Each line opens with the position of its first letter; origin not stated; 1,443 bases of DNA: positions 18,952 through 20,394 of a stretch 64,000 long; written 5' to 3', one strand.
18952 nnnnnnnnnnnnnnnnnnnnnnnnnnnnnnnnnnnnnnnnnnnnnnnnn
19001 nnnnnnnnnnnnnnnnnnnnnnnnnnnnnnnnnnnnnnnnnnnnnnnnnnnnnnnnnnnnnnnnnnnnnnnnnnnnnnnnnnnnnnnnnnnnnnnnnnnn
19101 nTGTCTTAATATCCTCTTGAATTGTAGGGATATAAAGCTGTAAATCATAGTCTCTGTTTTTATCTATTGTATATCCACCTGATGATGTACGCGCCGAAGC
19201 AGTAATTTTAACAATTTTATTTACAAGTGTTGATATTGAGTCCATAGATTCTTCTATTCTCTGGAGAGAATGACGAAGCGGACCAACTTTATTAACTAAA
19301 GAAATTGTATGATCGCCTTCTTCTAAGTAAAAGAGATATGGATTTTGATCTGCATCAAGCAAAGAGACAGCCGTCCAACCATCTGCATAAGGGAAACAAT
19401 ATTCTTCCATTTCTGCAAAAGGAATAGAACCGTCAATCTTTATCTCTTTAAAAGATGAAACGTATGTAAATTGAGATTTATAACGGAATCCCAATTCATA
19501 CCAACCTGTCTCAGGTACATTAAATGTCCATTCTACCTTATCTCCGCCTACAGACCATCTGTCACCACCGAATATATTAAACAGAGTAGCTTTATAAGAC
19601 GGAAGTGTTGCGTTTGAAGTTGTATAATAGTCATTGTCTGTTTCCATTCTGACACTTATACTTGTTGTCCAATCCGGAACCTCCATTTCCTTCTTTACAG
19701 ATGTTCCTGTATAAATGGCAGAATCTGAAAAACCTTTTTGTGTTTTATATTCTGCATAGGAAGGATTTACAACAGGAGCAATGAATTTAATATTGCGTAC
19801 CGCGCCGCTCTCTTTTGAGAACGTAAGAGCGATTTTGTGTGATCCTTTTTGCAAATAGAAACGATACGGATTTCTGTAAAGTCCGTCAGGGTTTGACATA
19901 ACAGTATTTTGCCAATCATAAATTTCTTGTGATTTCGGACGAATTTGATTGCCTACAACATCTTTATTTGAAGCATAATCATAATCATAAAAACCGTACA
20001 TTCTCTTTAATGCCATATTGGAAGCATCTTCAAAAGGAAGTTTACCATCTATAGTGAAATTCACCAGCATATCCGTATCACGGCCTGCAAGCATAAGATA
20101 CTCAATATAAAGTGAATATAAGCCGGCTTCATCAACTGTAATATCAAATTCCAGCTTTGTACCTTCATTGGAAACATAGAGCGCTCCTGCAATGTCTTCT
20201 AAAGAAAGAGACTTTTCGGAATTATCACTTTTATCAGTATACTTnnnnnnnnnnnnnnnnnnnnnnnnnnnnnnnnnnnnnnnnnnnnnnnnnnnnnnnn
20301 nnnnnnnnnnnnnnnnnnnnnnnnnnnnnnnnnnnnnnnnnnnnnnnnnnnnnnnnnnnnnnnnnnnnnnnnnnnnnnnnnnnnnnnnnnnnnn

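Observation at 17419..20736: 1105-aa membrane-anchored solute-binding protein with an internal tandem duplication of a beta-sandwich-like module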

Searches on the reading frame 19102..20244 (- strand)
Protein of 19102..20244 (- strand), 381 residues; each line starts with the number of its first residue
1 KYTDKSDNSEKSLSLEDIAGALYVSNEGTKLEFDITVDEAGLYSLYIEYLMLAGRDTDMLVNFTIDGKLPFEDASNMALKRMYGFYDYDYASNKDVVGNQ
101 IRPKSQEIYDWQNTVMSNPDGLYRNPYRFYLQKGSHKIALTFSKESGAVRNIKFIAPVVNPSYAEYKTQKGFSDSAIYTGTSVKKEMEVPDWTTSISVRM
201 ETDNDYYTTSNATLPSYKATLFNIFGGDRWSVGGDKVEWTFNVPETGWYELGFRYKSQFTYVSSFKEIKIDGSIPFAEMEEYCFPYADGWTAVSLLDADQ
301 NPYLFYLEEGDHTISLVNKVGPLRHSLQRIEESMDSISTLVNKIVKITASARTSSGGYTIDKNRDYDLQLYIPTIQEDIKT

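Call 19: search_solved_structures(query=A2, max_evalue=1, show_alignments=3)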
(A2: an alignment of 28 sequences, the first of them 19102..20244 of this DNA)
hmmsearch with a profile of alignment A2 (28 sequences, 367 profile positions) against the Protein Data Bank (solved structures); distinct sequences matched with E-value up to 1: 21.
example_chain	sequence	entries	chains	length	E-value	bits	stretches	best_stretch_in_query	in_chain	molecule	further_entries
5x7g_A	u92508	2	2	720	5.5e-11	45.2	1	202-320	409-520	Cycloisomaltooligosaccharide glucanotransferase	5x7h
3wnp_A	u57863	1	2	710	1.8e-06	30.3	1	201-320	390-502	Cycloisomaltooligosaccharide glucanotransferase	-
3wnk_A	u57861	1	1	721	2.5e-06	29.8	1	201-320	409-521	Cycloisomaltooligosaccharide glucanotransferase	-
3wnl_A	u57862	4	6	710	2.7e-06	29.7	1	201-320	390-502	Cycloisomaltooligosaccharide glucanotransferase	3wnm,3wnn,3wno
2vzp_A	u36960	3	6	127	0.0061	18.7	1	225-262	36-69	EXO-BETA-D-GLUCOSAMINIDASE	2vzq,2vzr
2w47_A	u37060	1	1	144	0.016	17.3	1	224-268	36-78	LIPOLYTIC ENZYME, G-D-S-L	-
2w1w_A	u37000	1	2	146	0.017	17.3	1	224-268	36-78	LIPOLYTIC ENZYME, G-D-S-L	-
8zvk_A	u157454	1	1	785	0.037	16.1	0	225-260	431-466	AaBgIC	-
8a3k_UNK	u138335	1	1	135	0.039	16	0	313-366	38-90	sc-apCC-4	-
2y8k_A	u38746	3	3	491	0.1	14.7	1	219-248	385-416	CARBOHYDRATE BINDING FAMILY 6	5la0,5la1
5la2_A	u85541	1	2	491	0.1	14.7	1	219-248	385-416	Carbohydrate binding family 6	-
6f2p_A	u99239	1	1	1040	0.11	14.6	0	223-264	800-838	Paenibacillus xanthan lyase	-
2vzo_A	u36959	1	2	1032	0.12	14.4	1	225-260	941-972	EXO-BETA-D-GLUCOSAMINIDASE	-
2vzu_A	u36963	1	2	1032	0.12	14.4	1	225-260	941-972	EXO-BETA-D-GLUCOSAMINIDASE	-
2vzs_A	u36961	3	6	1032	0.12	14.4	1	225-260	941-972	EXO-BETA-D-GLUCOSAMINIDASE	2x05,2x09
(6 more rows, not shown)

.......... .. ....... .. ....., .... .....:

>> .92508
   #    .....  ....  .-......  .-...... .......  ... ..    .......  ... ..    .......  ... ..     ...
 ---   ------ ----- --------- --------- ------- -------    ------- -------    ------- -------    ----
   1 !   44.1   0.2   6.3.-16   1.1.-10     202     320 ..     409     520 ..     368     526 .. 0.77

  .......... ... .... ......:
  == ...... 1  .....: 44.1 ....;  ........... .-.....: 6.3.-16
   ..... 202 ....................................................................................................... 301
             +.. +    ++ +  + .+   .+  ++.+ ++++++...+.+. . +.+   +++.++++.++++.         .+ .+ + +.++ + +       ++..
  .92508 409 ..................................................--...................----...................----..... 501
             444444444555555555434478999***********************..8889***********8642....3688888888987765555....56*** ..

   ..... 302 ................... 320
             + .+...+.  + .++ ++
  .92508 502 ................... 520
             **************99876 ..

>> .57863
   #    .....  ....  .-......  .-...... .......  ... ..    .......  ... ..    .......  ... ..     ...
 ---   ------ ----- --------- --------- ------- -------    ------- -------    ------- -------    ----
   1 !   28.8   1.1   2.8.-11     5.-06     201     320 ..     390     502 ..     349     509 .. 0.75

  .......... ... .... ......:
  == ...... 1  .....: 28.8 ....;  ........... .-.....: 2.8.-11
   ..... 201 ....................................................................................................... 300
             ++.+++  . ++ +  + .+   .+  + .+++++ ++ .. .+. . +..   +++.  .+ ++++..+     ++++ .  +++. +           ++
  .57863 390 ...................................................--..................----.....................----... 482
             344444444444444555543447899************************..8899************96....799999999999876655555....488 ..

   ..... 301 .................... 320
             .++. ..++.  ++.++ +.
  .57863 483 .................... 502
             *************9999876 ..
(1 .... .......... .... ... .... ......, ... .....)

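Call 20: search_protein_families(library=pfam, alignment_id=A2, max_evalue=0.01)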
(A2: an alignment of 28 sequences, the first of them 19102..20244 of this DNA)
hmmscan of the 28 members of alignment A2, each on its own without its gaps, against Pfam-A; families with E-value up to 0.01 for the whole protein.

A. member 1, window:19102-20244:- (381 aa): 2 families
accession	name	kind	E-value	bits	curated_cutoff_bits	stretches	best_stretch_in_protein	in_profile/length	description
PF16990.11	CBM_35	-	4.4e-05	24.2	28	0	214-274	14-73/121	Carbohydrate binding module (family 35)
PF25275.1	Golvesin_C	-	8.9e-05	23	31.6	0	232-262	38-68/132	Golvesin C-terminal domain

B. families by the number of members that match (of 28 scanned): 9 families
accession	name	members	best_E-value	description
PF25275.1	Golvesin_C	21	1.7e-06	Golvesin C-terminal domain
PF16990.11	CBM_35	16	1.8e-10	Carbohydrate binding module (family 35)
PF17829.7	GH115_C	2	0.00018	Glycosyl hydrolase family 115 C-terminal domain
PF00028.23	Cadherin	1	9.8e-05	Cadherin domain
PF03422.21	CBM_6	1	0.00013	Carbohydrate binding module (family 6)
PF07523.18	Big_3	1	0.0005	Bacterial Ig-like domain (group 3)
PF16871.11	DUF5077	1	0.0015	Domain of unknown function (DUF5077)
PF07495.19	Y_Y_Y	1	0.0023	Y_Y_Y domain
PF09394.16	Inhibitor_I42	1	0.0099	Chagasin family peptidase inhibitor I42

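Call 31: predict_structure(alignment_id=A2)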
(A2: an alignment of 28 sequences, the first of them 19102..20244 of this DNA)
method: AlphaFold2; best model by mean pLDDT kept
length: 381 residues; sequences in the alignment: 28
mean_pLDDT: 87.1   pTM: 0.80
mean pLDDT of the five models: 87.1, 86.8, 86.6, 86.3, 83.6
residues with pLDDT >= 90: 154; 70-90: 220; 50-70: 7; < 50: 0
segments of 3 or more residues with pLDDT < 50: none
pLDDT, mean of each block of 10 residues (from residue 1): 82 74 89 91 92 89 93 88 89 90 90 88 85 94 93 85 94 89 74 88 78 81 80 88 92 84 90 93 89 90 95 92 81 86 85 81 82 86 77
secondary structure, 60 per line:
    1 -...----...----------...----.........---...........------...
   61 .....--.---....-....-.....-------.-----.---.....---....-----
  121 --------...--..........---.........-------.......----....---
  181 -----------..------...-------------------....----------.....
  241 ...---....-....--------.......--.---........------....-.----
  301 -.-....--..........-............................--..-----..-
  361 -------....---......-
elements in order: E2-4 E9-11 E22-24 E29-37 E41-51 E58-65 H72-75 E77-80 E82-86 E104-108 E112-115 E129-131 E134-143 E147-155 H163-169 E200-202 E222-225 E236-243 E247-250 E252-255 E264-270 H277-281 E282-284 E291-294 E304-307 E310-319 H321-348 H368-371 H375-380

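Call 62: search_protein_representatives(alignment_id=A2)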
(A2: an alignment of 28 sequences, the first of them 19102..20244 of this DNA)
Query: 28 sequences, 367 profile positions. Proteins with E-value up to 0.001 (for the whole library): 3292; up to 1e-10: 2133; up to 1e-30: 1310. The best 150 are listed.
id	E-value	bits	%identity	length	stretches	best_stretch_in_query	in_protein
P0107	6.3e-133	459.6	-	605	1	6-366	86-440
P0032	9.3e-132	455.7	-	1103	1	10-366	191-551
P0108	1.1e-123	429.1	-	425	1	4-349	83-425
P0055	1.0e-122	426.0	-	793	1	13-366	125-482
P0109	1.8e-121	421.9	-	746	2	14-362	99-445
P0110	4.7e-121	420.5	-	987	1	17-366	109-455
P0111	1.5e-120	418.9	-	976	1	6-366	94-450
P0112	1.2e-119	415.8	-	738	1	14-366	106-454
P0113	6.5e-119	413.5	-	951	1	7-366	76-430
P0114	3.2e-118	411.2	-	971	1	4-366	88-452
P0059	9.4e-118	409.7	-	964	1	10-366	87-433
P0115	5.4e-117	407.2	-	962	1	6-365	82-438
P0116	1.9e-116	405.4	-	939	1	5-366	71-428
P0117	2.4e-116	405.0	-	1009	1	10-365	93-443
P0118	7.0e-116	403.5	-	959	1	6-366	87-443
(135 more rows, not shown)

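Call 71: fold_search(model_id=the predicted structure, library=pdb)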
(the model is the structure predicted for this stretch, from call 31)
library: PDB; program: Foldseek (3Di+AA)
matches with E <= 10: 1101; with E <= 0.001: 21
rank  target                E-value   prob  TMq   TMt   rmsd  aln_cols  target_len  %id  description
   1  9h9a                  9.3e-06  0.99  0.20  0.08  29.0       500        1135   12  native structure of the full-length pesticidal protein Cry8Ba2, from crystals formed in vivo (form 1) (released 2025-12-03)
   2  3wnp_A                9.8e-06  1.00  0.20  0.12  20.8       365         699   13  D308A, F268V, D469Y, A513V, and Y515S quintuple mutant of Bacillus circulans T-3040 cycloisomaltooligosaccharide gluca (released 2014-02-05)
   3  3wnn_A                1.4e-05  0.99  0.18  0.10  20.3       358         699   12  D308A mutant of Bacillus circulans T-3040 cycloisomaltooligosaccharide glucanotransferase complexed with isomaltooctao (released 2014-02-05)
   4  3wnl_A                1.7e-05  0.97  0.17  0.10  19.4       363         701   10  D308A mutant of Bacillus circulans T-3040 cycloisomaltooligosaccharide glucanotransferase complexed with isomaltohexao (released 2014-02-05)
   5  5x7o_A                2.3e-05  1.00  0.22  0.07  17.2       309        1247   11  Crystal structure of Paenibacillus sp. 598K alpha-1,6-glucosyltransferase (released 2017-07-26)
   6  3wnn_B                3.2e-05  0.95  0.17  0.10  19.4       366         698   11  D308A mutant of Bacillus circulans T-3040 cycloisomaltooligosaccharide glucanotransferase complexed with isomaltooctao (released 2014-02-05)
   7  3wnk                  4.3e-05  0.95  0.18  0.10  19.9       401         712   11  Crystal Structure of Bacillus circulans T-3040 cycloisomaltooligosaccharide glucanotransferase (released 2014-02-05)
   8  5x7g                  4.5e-05  0.98  0.19  0.11  20.3       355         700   11  Crystal Structure of Paenibacillus sp. 598K cycloisomaltooligosaccharide glucanotransferase (released 2017-04-26)
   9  3wno_A                6.2e-05  0.96  0.19  0.11  20.2       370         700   12  D308A mutant of Bacillus circulans T-3040 cycloisomaltooligosaccharide glucanotransferase complexed with cycloisomalto (released 2014-02-05)
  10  9fmt_A                9.1e-05  0.72  0.15  0.10  26.8       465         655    9  Cryo-EM structure of the BcsB hexameric crown from the E. coli cellulose secretion macrocomplex (released 2024-10-16)
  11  7l2z_C                3.2e-04  0.60  0.15  0.10  26.1       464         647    9  Bacterial cellulose synthase BcsB hexamer (released 2021-03-24)
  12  5iku                  4.9e-04  0.85  0.14  0.20  19.8       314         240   13  Crystal structure of the Hathewaya histolytica ColG tandem collagen-binding domain s3as3b in the presence of calcium at  (released 2017-03-15)
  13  2vzr_A                5.8e-04  1.00  0.20  0.55   7.0       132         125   17  C-terminal CBM35 from Amycolatopsis orientalis exo-chitosanase CsxA in complex with glucuronic acid (released 2009-01-13)
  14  4w8j                  5.8e-04  0.72  0.16  0.07  26.1       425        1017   10  Structure of the full-length insecticidal protein Cry1Ac reveals intriguing details of toxin packaging into in vivo form (released 2014-09-17)
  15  7l2z_F                6.1e-04  0.66  0.16  0.11  26.8       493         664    8  Bacterial cellulose synthase BcsB hexamer (released 2021-03-24)
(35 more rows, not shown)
